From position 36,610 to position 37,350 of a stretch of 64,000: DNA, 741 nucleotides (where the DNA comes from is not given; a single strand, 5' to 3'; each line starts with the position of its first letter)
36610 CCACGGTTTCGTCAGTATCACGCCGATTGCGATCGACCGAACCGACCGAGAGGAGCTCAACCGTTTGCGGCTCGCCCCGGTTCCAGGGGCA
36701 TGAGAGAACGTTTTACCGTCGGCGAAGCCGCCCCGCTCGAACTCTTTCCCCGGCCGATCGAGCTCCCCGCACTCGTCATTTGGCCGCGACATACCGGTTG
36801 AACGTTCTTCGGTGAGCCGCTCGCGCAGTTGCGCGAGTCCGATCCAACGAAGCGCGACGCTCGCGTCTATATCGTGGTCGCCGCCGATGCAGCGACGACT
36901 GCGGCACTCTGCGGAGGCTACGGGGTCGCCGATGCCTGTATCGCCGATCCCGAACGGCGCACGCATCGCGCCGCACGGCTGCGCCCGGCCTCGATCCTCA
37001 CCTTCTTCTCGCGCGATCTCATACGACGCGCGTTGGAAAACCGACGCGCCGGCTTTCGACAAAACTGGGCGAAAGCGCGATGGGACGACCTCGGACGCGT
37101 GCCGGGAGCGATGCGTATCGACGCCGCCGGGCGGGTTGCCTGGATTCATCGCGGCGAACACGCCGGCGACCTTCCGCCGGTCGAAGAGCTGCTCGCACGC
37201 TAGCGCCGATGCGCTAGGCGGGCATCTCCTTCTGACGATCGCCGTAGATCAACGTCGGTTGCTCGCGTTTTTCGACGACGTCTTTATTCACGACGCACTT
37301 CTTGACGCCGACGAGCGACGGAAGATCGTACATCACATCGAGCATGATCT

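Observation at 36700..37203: In-frame TGA at the catalytic-Cys position of a peroxiredoxin-like gene, followed by a SECIS-like hairpin: candidate selenoprotein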

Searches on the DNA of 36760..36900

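Call 85: search_rna_families(source=window, start=36760, end=36900, threshold=evalue, max_evalue=10)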
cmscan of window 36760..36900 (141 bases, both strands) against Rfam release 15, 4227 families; matches with E-value up to 10: 1.
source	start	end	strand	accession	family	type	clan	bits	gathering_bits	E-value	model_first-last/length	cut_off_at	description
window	36798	36869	+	RF02236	asX2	Gene; sRNA;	-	11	70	6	1-87/87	no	Xanthomonas sRNA asX2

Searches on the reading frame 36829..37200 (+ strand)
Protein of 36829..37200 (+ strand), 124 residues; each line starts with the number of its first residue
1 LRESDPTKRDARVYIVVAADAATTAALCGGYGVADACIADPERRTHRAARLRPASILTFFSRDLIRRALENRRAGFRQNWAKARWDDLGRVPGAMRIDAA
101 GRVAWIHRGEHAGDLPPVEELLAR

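Call 97: list_cluster_members(proteins=[window:36829-37200:+, window:37217-38482:-])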
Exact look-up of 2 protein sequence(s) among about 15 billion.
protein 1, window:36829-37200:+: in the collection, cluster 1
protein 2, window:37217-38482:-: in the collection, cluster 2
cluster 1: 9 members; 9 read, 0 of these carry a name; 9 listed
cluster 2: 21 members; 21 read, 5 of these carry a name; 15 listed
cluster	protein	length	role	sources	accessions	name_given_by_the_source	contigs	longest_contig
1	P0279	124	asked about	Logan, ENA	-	-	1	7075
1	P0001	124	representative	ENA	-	-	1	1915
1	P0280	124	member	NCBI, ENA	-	-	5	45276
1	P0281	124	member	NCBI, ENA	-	-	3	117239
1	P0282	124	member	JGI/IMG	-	-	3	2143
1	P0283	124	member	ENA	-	-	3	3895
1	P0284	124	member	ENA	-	-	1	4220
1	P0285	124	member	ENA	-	-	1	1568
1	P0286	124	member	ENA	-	-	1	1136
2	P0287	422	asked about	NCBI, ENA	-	-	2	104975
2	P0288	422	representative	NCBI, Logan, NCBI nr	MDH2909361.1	MAG: ATP-dependent Clp protease ATP-binding subunit ClpX [Candidatus Eremiobacteraeota ... | ATP-dependent Clp protease ATP-binding subunit ClpX [Candidatus Eremiobacteraeota ...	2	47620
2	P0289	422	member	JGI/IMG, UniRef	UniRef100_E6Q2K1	Protein unfolding ATPase required for presentation of proteins to proteases n=1 Tax=mine ...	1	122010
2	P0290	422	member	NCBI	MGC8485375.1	MAG: ATP-dependent Clp protease ATP-binding subunit ClpX [Candidatus Baltobacteraceae ...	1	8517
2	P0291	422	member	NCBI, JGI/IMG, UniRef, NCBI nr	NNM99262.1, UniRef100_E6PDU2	MAG: ATP-dependent Clp protease ATP-binding subunit ClpX [Candidatus Eremiobacteraeota ... | Protein unfolding ATPase required for presentation of proteins to proteases n=1 Tax=mine ... | ATP-dependent Clp protease ATP-binding subunit ClpX [Candidatus Eremiobacteraeota ...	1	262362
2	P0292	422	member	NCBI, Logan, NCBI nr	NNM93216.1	MAG: ATP-dependent Clp protease ATP-binding subunit ClpX [Candidatus Eremiobacteraeota ... | ATP-dependent Clp protease ATP-binding subunit ClpX [Candidatus Eremiobacteraeota ...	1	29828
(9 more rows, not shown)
